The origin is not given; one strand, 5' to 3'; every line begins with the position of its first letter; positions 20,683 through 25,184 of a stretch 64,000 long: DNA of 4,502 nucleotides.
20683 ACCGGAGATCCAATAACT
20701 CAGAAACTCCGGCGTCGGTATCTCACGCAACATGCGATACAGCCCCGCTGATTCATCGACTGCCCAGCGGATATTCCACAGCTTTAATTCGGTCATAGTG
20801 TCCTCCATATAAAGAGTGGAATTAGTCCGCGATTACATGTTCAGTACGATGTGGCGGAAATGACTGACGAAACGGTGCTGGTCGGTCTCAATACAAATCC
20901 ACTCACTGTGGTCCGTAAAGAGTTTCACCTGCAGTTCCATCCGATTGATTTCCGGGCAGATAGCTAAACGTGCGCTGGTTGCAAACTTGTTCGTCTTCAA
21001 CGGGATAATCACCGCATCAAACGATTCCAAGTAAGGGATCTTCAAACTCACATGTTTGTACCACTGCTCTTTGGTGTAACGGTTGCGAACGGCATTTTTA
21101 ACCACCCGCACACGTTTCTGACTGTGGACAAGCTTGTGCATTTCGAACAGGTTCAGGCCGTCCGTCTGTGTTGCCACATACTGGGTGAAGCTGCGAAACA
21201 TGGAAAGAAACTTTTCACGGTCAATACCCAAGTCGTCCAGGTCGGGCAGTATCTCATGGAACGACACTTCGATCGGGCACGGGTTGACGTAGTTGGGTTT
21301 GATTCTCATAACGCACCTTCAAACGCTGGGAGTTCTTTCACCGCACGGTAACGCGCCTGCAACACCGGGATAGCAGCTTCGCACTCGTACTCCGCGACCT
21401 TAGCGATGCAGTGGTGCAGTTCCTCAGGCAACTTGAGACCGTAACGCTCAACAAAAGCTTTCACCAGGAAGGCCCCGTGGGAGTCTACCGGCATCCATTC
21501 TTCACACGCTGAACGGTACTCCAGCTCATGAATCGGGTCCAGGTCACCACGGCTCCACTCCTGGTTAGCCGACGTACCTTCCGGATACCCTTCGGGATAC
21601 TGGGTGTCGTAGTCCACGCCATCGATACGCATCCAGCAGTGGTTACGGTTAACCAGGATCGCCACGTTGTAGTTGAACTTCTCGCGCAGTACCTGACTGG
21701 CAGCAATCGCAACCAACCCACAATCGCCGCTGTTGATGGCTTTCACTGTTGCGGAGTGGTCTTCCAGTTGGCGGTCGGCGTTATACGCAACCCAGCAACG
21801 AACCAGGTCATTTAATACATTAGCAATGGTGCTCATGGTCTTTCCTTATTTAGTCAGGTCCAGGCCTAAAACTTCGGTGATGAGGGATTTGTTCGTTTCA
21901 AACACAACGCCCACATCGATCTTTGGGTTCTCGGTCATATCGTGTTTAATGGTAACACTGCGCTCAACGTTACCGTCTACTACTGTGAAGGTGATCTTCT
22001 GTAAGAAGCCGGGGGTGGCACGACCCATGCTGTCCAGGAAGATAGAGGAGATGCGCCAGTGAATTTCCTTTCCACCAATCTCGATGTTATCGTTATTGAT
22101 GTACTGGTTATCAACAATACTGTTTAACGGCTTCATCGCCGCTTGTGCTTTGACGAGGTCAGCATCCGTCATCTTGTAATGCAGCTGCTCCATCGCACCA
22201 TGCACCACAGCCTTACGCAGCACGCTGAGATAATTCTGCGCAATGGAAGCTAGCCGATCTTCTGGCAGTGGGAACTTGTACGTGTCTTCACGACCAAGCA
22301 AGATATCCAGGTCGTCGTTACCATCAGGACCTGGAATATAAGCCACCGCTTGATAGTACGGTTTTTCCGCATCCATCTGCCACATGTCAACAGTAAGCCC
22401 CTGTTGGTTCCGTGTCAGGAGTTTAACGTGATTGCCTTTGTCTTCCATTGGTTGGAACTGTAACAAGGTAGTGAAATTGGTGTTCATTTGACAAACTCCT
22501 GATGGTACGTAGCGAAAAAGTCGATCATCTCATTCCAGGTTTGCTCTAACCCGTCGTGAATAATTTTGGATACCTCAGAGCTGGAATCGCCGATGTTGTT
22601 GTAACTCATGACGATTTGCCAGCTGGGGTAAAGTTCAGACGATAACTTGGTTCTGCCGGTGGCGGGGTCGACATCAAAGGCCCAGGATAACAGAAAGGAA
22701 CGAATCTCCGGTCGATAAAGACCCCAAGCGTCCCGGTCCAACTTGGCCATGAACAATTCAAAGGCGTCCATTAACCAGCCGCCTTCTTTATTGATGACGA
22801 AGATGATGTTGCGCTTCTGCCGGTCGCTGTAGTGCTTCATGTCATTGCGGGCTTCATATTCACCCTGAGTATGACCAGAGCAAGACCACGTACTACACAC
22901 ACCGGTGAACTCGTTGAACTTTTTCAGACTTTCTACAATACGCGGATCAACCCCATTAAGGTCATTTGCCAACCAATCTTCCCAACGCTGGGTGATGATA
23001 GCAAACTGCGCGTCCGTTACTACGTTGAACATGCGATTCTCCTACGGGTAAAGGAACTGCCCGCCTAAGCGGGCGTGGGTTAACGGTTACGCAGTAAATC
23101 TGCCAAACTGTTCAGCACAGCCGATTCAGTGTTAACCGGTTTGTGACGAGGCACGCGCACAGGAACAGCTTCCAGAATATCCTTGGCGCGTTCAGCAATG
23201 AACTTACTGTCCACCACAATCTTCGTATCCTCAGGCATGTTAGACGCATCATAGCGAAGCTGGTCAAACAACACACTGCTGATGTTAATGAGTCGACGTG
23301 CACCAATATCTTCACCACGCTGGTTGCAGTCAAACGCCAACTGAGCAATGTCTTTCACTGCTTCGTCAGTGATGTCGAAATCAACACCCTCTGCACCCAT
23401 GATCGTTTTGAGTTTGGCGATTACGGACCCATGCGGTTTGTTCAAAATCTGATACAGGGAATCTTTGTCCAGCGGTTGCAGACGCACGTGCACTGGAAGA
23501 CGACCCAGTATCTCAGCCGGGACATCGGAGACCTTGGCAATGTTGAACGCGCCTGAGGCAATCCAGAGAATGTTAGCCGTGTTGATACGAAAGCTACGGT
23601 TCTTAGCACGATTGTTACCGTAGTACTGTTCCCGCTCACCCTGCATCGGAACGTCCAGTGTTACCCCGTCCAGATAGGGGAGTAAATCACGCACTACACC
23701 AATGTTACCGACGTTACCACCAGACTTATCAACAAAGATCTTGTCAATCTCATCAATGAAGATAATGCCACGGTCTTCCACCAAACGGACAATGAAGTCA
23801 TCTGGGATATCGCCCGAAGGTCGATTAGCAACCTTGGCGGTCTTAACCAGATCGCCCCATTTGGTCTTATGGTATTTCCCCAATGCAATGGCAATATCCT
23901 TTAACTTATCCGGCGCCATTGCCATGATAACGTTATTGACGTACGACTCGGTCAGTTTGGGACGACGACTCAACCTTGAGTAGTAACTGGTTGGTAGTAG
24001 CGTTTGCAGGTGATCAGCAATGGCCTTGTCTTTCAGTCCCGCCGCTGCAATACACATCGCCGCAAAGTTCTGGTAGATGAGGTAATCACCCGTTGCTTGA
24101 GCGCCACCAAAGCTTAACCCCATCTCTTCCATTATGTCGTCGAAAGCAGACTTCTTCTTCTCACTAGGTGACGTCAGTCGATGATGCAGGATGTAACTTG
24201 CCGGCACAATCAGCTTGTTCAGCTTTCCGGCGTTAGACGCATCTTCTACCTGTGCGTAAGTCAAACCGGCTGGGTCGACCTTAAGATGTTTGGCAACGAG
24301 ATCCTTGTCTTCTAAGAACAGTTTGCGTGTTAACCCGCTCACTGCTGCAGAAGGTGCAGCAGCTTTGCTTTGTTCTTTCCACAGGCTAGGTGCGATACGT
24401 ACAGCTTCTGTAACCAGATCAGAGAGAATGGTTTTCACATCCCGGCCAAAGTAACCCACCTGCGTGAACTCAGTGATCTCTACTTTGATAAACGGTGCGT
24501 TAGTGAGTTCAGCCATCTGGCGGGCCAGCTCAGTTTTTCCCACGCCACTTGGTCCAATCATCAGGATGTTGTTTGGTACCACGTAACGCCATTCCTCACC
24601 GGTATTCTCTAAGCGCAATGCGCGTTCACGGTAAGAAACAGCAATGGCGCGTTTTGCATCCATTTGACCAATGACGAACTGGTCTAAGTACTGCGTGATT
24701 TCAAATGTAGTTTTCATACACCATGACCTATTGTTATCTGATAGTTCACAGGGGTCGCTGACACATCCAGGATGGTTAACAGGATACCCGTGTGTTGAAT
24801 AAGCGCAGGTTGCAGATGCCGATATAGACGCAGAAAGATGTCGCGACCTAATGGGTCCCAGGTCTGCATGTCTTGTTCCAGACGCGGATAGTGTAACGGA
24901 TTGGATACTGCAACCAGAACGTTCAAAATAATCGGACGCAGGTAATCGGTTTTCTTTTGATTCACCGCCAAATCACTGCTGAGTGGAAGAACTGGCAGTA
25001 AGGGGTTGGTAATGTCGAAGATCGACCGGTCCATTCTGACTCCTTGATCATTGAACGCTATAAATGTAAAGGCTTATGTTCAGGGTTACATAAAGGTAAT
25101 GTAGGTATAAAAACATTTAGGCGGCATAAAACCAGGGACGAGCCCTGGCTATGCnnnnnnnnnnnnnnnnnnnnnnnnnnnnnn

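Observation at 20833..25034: HslU-type unfoldase with no adjacent HslV, carrying an expanded I-domain and embedded in a translationally coupled operon of unknowns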

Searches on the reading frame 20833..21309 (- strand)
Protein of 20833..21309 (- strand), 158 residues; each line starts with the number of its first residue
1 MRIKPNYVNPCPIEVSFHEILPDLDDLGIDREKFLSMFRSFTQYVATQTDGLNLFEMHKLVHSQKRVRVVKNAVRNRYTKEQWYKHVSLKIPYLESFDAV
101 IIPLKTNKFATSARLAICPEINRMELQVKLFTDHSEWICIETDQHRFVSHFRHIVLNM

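Call 3: search_protein_families(library=pfam, proteins=[window:20833-21309:-], max_evalue=0.1)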
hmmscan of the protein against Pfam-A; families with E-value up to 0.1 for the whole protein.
window:20833-21309:- (158 aa): 2 families
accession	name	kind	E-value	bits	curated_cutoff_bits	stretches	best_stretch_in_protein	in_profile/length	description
PF23900.1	PRS2_N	-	0.0042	17.2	27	1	58-103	14-57/79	PRS2 N-terminal domain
PF05256.17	UPF0223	-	0.064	14.1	25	0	16-76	20-80/86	Uncharacterised protein family (UPF0223)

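Call 4: search_protein_families(library=ncbifam, proteins=[window:20833-21309:-], max_evalue=0.1)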
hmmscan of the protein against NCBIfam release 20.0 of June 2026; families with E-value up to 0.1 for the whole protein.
window:20833-21309:- (158 aa): 1 family
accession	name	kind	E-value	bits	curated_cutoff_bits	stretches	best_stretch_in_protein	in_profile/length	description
NF003234.0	PRK04195.2-4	equivalog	0.064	12.1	529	1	65-136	344-415/497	replication factor C large subunit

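Call 5: search_protein_families(library=phrogs, proteins=[window:20833-21309:-], max_evalue=0.01)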
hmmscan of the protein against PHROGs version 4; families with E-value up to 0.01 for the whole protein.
window:20833-21309:- (158 aa): 0 families

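Call 64: search_protein_families(library=padloc, proteins=[window:20833-21309:-], max_evalue=0.01)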
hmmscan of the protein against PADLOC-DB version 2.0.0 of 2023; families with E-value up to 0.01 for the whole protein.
window:20833-21309:- (158 aa): 0 families

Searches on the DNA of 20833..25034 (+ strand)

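Call 6: search_dna_similar(query=window:20833-25034:+, collection=phages, mode=near, max_rows=25)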
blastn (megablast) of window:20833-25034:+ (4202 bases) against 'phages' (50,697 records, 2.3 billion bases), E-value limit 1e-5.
No match.
